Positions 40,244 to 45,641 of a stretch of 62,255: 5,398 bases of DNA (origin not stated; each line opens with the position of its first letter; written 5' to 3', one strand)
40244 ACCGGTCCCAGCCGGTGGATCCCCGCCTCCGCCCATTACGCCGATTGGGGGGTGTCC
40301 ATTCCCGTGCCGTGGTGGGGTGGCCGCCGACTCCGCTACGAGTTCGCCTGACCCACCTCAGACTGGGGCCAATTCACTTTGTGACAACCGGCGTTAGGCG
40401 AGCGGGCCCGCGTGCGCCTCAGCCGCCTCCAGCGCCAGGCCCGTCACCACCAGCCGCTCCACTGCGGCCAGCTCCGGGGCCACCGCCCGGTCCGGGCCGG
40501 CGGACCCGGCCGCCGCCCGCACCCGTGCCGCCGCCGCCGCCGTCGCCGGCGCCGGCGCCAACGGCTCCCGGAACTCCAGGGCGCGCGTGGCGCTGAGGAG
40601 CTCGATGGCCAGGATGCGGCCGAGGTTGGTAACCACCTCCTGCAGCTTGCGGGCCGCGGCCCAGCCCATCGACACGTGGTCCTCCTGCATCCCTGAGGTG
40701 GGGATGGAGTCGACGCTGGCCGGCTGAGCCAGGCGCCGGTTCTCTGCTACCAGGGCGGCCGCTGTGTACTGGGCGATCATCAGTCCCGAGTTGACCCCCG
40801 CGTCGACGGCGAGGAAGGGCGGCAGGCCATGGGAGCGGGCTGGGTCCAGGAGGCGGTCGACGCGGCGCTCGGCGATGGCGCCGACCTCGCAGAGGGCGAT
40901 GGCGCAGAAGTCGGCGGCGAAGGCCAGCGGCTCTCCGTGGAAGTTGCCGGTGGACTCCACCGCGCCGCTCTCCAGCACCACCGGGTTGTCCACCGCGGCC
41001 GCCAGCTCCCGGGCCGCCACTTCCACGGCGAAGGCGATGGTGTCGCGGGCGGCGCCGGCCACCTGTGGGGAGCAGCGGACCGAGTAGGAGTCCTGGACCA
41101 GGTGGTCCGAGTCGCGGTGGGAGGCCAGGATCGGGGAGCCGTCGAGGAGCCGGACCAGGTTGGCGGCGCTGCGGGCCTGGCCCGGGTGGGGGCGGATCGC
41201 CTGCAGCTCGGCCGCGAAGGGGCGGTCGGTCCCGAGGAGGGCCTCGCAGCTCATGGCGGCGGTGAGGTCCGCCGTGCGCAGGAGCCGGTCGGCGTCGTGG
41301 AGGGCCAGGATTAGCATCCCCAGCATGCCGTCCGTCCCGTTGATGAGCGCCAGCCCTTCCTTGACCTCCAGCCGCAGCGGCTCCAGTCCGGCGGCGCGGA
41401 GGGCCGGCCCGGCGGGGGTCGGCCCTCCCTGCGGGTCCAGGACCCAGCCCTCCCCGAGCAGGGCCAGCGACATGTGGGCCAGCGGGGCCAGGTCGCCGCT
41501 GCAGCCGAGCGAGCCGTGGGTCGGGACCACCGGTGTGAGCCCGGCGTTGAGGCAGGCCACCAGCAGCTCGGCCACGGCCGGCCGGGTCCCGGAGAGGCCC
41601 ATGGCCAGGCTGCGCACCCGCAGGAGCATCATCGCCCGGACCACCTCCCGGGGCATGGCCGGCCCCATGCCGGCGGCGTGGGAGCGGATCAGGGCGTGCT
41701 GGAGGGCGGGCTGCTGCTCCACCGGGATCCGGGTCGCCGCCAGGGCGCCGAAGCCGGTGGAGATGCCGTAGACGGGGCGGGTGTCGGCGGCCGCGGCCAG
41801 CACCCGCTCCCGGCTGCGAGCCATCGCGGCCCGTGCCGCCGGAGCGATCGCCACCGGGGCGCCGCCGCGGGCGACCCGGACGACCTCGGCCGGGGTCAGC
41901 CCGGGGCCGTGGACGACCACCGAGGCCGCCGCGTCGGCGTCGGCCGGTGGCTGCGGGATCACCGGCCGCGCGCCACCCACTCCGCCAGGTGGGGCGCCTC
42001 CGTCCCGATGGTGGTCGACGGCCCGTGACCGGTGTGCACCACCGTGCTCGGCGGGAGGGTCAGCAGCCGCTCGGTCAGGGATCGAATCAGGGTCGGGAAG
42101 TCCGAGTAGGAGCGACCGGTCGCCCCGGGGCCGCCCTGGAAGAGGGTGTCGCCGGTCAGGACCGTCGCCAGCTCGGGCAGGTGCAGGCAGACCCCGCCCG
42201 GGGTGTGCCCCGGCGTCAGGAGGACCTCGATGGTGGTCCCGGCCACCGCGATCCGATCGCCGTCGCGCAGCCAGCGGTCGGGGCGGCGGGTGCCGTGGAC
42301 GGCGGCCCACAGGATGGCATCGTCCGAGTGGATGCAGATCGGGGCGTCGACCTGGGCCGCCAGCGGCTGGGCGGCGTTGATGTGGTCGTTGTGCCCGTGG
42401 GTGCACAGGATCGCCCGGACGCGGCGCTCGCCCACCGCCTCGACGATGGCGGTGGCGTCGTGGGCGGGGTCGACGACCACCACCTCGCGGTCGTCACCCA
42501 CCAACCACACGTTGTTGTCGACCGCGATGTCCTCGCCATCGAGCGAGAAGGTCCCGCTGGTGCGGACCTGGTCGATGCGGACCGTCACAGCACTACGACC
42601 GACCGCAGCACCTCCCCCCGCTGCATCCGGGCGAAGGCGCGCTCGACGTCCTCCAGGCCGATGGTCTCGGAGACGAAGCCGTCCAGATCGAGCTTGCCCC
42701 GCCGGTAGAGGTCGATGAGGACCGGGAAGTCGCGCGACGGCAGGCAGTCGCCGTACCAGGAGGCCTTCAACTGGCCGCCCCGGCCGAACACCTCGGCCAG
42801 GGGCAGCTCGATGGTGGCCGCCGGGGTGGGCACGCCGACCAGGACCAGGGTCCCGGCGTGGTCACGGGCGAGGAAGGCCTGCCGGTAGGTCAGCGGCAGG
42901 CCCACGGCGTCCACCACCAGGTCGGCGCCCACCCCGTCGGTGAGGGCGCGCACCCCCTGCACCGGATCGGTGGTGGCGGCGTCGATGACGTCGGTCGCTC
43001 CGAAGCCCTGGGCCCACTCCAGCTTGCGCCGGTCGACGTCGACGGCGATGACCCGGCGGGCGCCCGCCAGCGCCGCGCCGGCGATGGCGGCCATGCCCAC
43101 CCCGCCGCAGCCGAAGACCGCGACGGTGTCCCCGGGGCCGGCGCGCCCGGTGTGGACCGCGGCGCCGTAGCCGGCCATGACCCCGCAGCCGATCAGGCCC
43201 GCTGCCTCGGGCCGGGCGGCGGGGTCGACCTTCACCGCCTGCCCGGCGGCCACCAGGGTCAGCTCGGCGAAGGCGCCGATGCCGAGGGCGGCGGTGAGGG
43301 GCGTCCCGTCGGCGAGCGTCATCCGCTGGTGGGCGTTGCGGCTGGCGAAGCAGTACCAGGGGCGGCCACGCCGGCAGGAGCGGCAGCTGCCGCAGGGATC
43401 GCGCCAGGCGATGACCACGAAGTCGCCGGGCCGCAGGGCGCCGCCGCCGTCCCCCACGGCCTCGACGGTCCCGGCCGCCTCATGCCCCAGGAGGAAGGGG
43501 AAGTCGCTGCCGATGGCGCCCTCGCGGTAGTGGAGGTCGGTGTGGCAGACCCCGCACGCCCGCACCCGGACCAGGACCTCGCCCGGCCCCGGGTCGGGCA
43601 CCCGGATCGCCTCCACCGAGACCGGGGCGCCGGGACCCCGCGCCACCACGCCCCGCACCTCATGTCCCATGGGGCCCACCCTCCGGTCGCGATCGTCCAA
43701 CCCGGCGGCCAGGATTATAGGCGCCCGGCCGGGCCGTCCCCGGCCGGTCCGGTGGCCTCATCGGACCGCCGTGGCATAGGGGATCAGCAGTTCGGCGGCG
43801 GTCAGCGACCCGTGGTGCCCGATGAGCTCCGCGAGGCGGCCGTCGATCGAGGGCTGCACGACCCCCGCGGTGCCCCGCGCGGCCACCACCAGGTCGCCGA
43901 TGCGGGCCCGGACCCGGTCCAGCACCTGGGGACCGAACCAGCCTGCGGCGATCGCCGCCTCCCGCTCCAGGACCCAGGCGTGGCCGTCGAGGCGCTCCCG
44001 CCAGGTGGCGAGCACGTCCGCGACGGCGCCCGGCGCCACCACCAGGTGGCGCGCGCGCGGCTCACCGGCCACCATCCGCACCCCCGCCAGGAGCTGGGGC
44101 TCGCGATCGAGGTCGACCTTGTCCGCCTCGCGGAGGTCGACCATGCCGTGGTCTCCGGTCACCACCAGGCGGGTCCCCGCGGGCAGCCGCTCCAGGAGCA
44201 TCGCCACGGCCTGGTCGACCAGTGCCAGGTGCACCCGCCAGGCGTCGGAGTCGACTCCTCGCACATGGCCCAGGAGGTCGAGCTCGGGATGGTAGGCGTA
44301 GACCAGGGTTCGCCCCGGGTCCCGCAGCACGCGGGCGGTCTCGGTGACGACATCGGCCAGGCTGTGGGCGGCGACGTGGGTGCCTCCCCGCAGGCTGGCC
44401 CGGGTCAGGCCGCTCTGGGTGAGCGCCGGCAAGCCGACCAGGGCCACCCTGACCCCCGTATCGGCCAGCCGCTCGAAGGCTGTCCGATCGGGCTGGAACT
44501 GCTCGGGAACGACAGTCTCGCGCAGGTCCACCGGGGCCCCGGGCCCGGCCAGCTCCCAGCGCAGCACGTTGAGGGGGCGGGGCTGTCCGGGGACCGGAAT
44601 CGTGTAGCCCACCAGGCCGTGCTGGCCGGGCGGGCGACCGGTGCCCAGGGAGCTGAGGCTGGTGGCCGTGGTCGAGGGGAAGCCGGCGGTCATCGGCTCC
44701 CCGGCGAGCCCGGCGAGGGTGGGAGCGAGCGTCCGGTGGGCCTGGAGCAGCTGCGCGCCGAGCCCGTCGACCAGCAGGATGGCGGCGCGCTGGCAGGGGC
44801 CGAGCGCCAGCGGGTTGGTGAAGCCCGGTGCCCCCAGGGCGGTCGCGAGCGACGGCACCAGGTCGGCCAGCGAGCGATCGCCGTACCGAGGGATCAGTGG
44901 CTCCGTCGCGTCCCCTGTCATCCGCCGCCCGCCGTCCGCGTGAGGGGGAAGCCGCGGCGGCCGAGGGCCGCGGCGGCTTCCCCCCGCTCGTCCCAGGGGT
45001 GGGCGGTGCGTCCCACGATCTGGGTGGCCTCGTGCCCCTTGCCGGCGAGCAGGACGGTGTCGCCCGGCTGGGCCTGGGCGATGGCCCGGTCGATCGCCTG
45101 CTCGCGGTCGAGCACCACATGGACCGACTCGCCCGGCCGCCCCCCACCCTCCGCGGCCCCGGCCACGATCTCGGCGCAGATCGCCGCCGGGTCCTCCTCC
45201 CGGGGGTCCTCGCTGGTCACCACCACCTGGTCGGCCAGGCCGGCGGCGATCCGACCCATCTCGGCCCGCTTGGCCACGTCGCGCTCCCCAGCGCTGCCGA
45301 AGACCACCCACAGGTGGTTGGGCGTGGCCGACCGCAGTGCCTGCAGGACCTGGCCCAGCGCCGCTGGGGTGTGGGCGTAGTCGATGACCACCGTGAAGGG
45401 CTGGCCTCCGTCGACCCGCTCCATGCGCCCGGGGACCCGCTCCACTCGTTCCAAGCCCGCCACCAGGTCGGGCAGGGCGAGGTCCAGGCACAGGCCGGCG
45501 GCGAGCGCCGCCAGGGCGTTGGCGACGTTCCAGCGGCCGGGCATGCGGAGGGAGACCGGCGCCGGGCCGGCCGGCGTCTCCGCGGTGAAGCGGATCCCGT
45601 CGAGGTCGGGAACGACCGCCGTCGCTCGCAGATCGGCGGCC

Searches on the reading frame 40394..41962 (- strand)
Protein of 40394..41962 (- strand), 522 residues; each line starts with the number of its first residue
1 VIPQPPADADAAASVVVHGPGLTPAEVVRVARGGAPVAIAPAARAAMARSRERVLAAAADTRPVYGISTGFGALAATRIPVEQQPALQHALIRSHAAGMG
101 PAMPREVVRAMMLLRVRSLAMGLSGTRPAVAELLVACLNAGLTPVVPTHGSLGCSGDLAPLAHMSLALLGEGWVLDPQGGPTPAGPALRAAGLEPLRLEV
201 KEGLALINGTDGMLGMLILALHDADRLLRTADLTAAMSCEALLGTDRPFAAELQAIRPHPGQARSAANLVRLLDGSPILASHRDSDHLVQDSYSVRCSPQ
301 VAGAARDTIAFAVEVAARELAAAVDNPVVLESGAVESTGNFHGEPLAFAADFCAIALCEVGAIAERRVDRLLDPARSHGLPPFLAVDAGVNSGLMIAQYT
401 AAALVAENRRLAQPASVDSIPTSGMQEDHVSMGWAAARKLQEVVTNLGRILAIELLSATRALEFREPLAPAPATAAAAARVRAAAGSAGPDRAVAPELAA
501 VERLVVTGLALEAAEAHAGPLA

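Call 4: search_protein_families(library=pfam, proteins=[window:40394-41962:-])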
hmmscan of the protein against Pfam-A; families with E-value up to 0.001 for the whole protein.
window:40394-41962:- (522 aa): 1 family
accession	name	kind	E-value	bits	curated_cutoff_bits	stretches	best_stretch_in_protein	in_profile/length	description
PF00221.24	Lyase_aromatic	-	1.3e-186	621.2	27.3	1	22-482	1-465/466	Aromatic amino acid lyase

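Call 5: search_protein_families(library=ncbifam, proteins=[window:40394-41962:-])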
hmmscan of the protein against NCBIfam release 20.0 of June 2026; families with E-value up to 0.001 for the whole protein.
window:40394-41962:- (522 aa): 8 families
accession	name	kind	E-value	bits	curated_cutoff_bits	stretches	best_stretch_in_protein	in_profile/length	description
NF006871.0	PRK09367.1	subfamily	1.7e-202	673.5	524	1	14-515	3-502/505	histidine ammonia-lyase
TIGR01225.1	hutH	equivalog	5.7e-195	648.6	539.15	1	15-516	1-500/506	histidine ammonia-lyase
TIGR03832.1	Tyr_2_3_mutase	equivalog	4.8e-123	411.4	501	1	18-502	2-504/507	tyrosine 2,3-aminomutase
TIGR04475.1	Phe_D_beta_mut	equivalog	6.6e-105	351.7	800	1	25-501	13-505/510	phenylalanine aminomutase (D-beta-phenylalanine forming)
NF053541.1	FlxA_rubin_TAL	equivalog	6.2e-93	311.9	700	1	54-503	32-494/498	flexirubin biosynthesis tyrosine ammonia-lyase FlxA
NF041222.1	BagA_FevW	exception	2.6e-76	257.3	1000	1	18-517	4-526/529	bagremycin/ferroverdin biosynthesis tyrosine ammonia-lyase BagA/FevW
TIGR01226.1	phe_am_lyase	equivalog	5.6e-73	246.4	519.15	1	8-465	26-501/680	phenylalanine ammonia-lyase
TIGR04473.1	taxol_Phe_23mut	exception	2.7e-50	171.4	1250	1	26-465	39-497/687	phenylalanine aminomutase (L-beta-phenylalanine forming)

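Call 47: find_homologous_proteins(query=window:40394-41962:-, max_evalue=1e-50)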
Query window:40394-41962:- (522 aa): 8000 proteins with E <= 1e-50 among 8000 candidates; the best 120 are listed.
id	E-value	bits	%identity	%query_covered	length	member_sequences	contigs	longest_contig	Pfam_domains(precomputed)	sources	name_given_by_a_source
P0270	0.0e+0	1085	100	100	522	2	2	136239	PF00221.25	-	-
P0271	4.1e-216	737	74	95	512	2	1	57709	PF00221.25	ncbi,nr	ncbi:MAG TPA: histidine ammonia-lyase [Verrucomicrobiae bacterium]|nr:histidine ammonia-lyase [Verru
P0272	6.5e-214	730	73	95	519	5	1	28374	PF00221.25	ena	-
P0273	2.9e-213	728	73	97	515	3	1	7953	PF00221.25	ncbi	-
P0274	5.7e-209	713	72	96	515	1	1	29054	PF00221.25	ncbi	-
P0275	9.7e-209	713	69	97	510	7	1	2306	PF00221.25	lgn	-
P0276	1.5e-208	712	70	97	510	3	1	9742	PF00221.25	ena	-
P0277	3.0e-208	711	70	98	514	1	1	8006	PF00221.25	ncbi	-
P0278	7.2e-208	710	71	97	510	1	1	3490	PF00221.25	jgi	jgi:histidine ammonia-lyase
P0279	1.6e-207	709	71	97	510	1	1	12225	PF00221.25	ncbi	-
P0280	1.7e-207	709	70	99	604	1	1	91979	PF00221.25,PF09339.17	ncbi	-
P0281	2.0e-207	708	71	97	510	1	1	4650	PF00221.25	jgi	jgi:histidine ammonia-lyase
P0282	2.9e-207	708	70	97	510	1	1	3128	PF00221.25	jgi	jgi:histidine ammonia-lyase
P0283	2.9e-207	708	70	97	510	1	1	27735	PF00221.25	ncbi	ncbi:MAG: histidine ammonia-lyase [Candidatus Dormiibacterota bacterium]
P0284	4.4e-207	707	71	97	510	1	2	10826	PF00221.25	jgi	jgi:histidine ammonia-lyase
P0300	2.1e-206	705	93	70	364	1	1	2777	PF00221.25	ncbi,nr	ncbi:MAG TPA: aromatic amino acid lyase, partial [Candidatus Dormibacteraeota bacterium]|nr:aromatic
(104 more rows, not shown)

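Call 48: find_encoding_contigs(protein=P0270, flank=10000, max_places=4)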
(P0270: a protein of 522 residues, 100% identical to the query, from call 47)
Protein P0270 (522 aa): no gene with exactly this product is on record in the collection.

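Call 49: find_encoding_contigs(protein=P0300, flank=10000, max_places=3)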
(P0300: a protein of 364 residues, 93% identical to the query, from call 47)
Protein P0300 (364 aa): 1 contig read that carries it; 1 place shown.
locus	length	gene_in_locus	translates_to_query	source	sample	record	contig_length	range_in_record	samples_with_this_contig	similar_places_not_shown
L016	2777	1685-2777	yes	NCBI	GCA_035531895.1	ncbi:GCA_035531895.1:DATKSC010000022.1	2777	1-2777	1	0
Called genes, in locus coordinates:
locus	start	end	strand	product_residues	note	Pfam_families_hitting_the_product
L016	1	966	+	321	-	PF08240:ADH_N, PF00107:ADH_zinc_N, PF13602:ADH_zinc_N_2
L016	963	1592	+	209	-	PF00753:Lactamase_B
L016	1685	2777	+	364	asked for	PF00221:Lyase_aromatic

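Call 50: find_encoding_contigs(protein=P0271, flank=10000, max_places=2)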
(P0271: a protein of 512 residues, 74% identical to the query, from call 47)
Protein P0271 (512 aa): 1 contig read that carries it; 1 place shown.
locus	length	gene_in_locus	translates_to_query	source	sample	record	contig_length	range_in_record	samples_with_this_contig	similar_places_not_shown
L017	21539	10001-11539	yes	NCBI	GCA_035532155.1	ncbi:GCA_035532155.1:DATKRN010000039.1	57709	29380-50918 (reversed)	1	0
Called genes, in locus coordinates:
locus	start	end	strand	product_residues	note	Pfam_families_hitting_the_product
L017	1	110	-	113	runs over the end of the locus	PF11969:DcpS_C, PF01230:HIT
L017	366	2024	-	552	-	PF01583:APS_kinase, PF13238:AAA_18 (faint), PF13671:AAA_33 (weak), PF14306:PUA_2, PF01747:ATP-sulfurylase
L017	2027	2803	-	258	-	PF01507:PAPS_reduct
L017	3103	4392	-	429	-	PF00763:THF_DHG_CYH, PF02882:THF_DHG_CYH_C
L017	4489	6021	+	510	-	PF01225:Mur_ligase (weak), PF08245:Mur_ligase_M, PF02875:Mur_ligase_C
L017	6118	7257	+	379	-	PF08665:PglZ (faint), PF01663:Phosphodiest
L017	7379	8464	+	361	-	PF08240:ADH_N, PF16912:Glu_dehyd_C (faint), PF00107:ADH_zinc_N, PF13602:ADH_zinc_N_2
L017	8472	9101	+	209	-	PF00753:Lactamase_B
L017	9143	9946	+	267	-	PF09339:HTH_IclR, PF12802:MarR_2 (weak), PF01614:IclR_C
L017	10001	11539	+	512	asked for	PF00221:Lyase_aromatic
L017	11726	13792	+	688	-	PF00815:Histidinol_dh, PF00475:IGPD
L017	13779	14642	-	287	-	PF03992:ABM, PF07883:Cupin_2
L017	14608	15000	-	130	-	-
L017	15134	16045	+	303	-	PF01112:Asparaginase_2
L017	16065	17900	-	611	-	PF00496:SBP_bac_5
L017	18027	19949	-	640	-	PF21994:AGAO-like_N2 (weak), PF02728:Cu_amine_oxidN3, PF01179:Cu_amine_oxid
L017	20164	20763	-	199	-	PF00392:GntR, PF07729:FCD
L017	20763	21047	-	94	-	-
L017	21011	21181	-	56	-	-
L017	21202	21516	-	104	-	PF00005:ABC_tran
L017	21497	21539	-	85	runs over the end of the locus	-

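Call 51: find_encoding_contigs(protein=P0272, flank=10000, max_places=2)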
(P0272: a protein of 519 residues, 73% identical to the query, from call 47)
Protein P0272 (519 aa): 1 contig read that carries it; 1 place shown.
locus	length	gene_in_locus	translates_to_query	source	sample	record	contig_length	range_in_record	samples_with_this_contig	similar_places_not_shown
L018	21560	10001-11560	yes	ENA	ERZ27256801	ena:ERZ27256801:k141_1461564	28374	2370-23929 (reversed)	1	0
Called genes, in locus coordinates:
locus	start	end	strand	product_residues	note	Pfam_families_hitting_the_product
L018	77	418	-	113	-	PF11969:DcpS_C, PF01230:HIT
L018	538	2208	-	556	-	PF01583:APS_kinase, PF13238:AAA_18 (faint), PF13671:AAA_33 (weak), PF14306:PUA_2, PF01747:ATP-sulfurylase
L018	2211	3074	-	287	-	PF01507:PAPS_reduct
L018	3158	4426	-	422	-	PF00763:THF_DHG_CYH, PF02882:THF_DHG_CYH_C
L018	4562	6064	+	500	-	PF01225:Mur_ligase, PF08245:Mur_ligase_M, PF02875:Mur_ligase_C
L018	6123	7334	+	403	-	PF01663:Phosphodiest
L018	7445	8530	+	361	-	PF08240:ADH_N, PF00107:ADH_zinc_N, PF13602:ADH_zinc_N_2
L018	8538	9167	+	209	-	PF00753:Lactamase_B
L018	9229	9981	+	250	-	PF09339:HTH_IclR, PF01614:IclR_C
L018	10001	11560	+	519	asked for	PF00221:Lyase_aromatic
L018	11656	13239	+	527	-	PF17391:Urocanase_N, PF01175:Urocanase, PF17392:Urocanase_C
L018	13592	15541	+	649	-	PF00815:Histidinol_dh, PF00475:IGPD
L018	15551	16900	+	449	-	PF01979:Amidohydro_1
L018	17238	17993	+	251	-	PF01385:OrfB_IS605, PF07282:Cas12f1-like_TNB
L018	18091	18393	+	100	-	-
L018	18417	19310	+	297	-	-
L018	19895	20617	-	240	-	PF03992:ABM, PF01050:MannoseP_isomer (weak), PF02311:AraC_binding, PF07883:Cupin_2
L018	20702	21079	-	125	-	-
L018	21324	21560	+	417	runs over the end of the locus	PF01979:Amidohydro_1, PF07969:Amidohydro_3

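Call 52: find_encoding_contigs(protein=P0274, flank=10000, max_places=2)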
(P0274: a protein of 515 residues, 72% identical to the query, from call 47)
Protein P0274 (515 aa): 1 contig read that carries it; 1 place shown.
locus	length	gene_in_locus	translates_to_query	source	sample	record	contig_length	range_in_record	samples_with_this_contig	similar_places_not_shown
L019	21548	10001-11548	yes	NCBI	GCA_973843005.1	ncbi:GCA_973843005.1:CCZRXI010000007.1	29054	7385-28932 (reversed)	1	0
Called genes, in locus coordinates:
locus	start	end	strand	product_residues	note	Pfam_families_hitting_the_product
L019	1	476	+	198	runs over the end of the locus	?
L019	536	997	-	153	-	PF00383:dCMP_cyt_deam_1, PF14437:MafB19-deam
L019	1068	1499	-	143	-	PF18480:DUF5615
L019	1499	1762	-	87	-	PF04255:DUF433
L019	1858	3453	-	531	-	PF02776:TPP_enzyme_N, PF00205:TPP_enzyme_M, PF02775:TPP_enzyme_C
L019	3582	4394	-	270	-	PF00528:BPD_transp_1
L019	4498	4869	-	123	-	PF05168:HEPN (weak)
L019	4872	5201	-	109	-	-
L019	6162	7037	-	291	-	PF00296:Bac_luciferase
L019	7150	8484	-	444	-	PF00561:Abhydrolase_1, PF12146:Hydrolase_4, PF00211:Guanylate_cyc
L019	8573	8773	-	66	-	PF05016:ParE_toxin (weak)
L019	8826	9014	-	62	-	PF18506:RelB-like (weak)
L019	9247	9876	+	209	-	PF13527:Acetyltransf_9 (faint), PF00583:Acetyltransf_1, PF13673:Acetyltransf_10, PF13508:Acetyltransf_7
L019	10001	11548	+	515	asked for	PF00221:Lyase_aromatic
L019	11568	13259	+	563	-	PF17391:Urocanase_N, PF01175:Urocanase, PF17392:Urocanase_C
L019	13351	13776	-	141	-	PF01850:PIN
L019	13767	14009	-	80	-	-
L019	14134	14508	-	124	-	-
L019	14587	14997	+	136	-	PF01243:PNPOx_N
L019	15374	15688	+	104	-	-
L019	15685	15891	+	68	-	-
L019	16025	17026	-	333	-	PF00389:2-Hacid_dh, PF02826:2-Hacid_dh_C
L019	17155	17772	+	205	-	PF04191:PEMT, PF04140:ICMT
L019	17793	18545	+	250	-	PF01209:Ubie_methyltran, PF01728:FtsJ (weak), PF13489:Methyltransf_23, PF05175:MTS, PF13847:Methyltransf_31, PF08241:Methyltransf_11, PF08242:Methyltransf_12, PF13649:Methyltransf_25, +3 more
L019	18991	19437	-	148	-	PF12728:HTH_17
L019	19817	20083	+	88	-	-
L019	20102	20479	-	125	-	PF00903:Glyoxalase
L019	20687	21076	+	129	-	-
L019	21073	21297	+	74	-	-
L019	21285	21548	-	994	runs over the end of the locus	PF00211:Guanylate_cyc, PF00931:NB-ARC (weak), PF13191:AAA_16 (weak), PF13401:AAA_22, PF13176:TPR_7 (faint), PF25872:HTH_77, PF17874:TPR_MalT (faint), PF13424:TPR_12, +3 more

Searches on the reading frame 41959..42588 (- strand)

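Call 69: search_protein_families(library=pfam, proteins=[window:41959-42588:-])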
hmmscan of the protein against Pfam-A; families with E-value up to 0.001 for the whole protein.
window:41959-42588:- (209 aa): 2 families
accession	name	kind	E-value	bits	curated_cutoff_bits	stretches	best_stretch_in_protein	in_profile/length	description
PF00753.33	Lactamase_B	-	1.1e-27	97.7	22.7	1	24-188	5-196/196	Metallo-beta-lactamase superfamily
PF14597.12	Lactamase_B_5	-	0.00074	19.5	28.4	1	59-149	58-138/199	Metallo-beta-lactamase superfamily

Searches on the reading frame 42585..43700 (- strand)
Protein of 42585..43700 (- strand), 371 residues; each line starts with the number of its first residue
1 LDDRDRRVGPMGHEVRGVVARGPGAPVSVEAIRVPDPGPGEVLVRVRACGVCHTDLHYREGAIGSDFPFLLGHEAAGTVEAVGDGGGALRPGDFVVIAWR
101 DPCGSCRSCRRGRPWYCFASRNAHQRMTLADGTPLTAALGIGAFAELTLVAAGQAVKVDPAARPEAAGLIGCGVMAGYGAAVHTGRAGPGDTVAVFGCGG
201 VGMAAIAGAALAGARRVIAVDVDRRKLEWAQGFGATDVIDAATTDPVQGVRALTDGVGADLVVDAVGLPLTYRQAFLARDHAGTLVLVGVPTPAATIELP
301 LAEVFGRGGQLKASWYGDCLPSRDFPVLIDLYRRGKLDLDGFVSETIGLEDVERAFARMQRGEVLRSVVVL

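Call 4: search_protein_families(library=pfam, proteins=[window:42585-43700:-])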
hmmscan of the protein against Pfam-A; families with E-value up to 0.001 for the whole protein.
window:42585-43700:- (371 aa): 4 families
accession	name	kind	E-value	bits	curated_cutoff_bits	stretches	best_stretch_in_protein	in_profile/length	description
PF00107.32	ADH_zinc_N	-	1.3e-27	96.7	31.8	1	200-331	1-126/129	Zinc-binding dehydrogenase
PF08240.17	ADH_N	-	2.1e-27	95.9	23.5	1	38-159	1-103/104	Alcohol dehydrogenase GroES-like domain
PF13602.12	ADH_zinc_N_2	-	3.8e-11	44.5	27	1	233-364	1-128/134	Zinc-binding dehydrogenase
PF16912.11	Glu_dehyd_C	-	2.6e-05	24.2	34.9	1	191-302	32-142/211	Glucose dehydrogenase C-terminus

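Call 5: search_protein_families(library=ncbifam, proteins=[window:42585-43700:-])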
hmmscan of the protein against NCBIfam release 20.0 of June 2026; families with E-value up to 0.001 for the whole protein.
window:42585-43700:- (371 aa): 23 families
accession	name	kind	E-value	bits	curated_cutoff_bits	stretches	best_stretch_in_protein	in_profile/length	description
TIGR03451.1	mycoS_dep_FDH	equivalog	3.1e-185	615.1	512.9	1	14-371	1-358/358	S-(hydroxymethyl)mycothiol dehydrogenase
TIGR03989.1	Rxyl_3153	subfamily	6.1e-82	275.8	440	1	15-370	2-369/370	NDMA-dependent alcohol dehydrogenase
TIGR02818.1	adh_III_F_hyde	equivalog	6.6e-69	232.7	543.95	1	16-369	3-366/368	S-(hydroxymethyl)glutathione dehydrogenase/class III alcohol dehydrogenase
NF041097.1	keto_inos_dh_IolM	equivalog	1e-45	156.1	450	1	27-368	40-386/389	scyllo-inosose 3-dehydrogenase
TIGR00692.1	tdh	equivalog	1.3e-42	146.1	458.35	1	27-368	11-337/340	L-threonine 3-dehydrogenase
NF006940.0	PRK09422.1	equivalog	8.5e-40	136.7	344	1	36-300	21-271/338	alcohol dehydrogenase AdhP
NF003808.0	PRK05396.1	equivalog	3.7e-38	131.3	380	1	26-366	12-335/341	L-threonine 3-dehydrogenase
TIGR03366.1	HpnZ_proposed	hypoth_equivalog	6.2e-38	130.7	328.1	1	37-299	3-263/315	putative phosphonate catabolism associated alcohol dehydrogenase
TIGR03201.1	dearomat_had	equivalog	1.2e-34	120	338.65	1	22-370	6-347/349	6-hydroxycyclohex-1-ene-1-carbonyl-CoA dehydrogenase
NF010344.0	PRK13771.1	subfamily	5.3e-34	117.7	349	1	17-363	3-324/334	putative alcohol dehydrogenase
NF007489.0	PRK10083.1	equivalog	4.1e-32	111.5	376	1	27-361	12-325/339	Zn-dependent oxidoreductase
NF041172.1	AcrlCoa_red_Thmprot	equivalog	1.2e-29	103.3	500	1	17-364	3-326/334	acryloyl-CoA reductase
NF047908.1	AldhRedAhr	equivalog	9e-27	93.8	470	1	14-317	3-286/335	NADPH-dependent aldehyde reductase Ahr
TIGR02824.1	quinone_pig3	subfamily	1e-24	87.2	296.8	2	129-314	79-262/325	putative NAD(P)H quinone oxidoreductase, PIG3 family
NF007375.0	PRK09880.1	equivalog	2.1e-24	86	469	1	41-357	29-328/344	L-idonate 5-dehydrogenase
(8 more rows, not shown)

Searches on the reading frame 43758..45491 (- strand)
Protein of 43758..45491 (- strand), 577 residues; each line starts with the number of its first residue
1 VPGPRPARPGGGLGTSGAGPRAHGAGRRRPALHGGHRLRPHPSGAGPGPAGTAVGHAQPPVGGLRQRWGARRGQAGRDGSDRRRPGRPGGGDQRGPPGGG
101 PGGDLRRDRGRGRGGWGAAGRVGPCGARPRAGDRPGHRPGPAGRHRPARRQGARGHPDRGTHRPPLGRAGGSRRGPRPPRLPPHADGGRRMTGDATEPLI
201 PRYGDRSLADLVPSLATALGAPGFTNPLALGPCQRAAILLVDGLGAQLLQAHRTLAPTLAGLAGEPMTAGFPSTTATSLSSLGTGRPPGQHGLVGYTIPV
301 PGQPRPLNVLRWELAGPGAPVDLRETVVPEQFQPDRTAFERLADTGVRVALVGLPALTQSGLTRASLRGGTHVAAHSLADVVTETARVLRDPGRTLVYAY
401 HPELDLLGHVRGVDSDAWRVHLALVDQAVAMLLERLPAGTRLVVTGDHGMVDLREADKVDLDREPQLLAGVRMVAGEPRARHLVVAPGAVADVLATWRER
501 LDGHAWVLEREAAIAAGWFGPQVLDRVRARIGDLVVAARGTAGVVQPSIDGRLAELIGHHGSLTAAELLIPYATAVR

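Call 34: search_protein_families(library=pfam, proteins=[window:43758-45491:-])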
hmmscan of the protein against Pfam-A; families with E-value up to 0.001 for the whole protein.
window:43758-45491:- (577 aa): 3 families
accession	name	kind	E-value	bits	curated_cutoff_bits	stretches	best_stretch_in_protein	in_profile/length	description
PF01663.27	Phosphodiest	-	4.1e-33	115.8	23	1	238-562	3-341/342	Type I phosphodiesterase / nucleotide pyrophosphatase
PF08665.17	PglZ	-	0.00035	21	25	1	372-452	93-174/179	PglZ domain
PF01676.23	Metalloenzyme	-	0.00089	19.3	24.3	0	376-449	129-201/252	Metalloenzyme superfamily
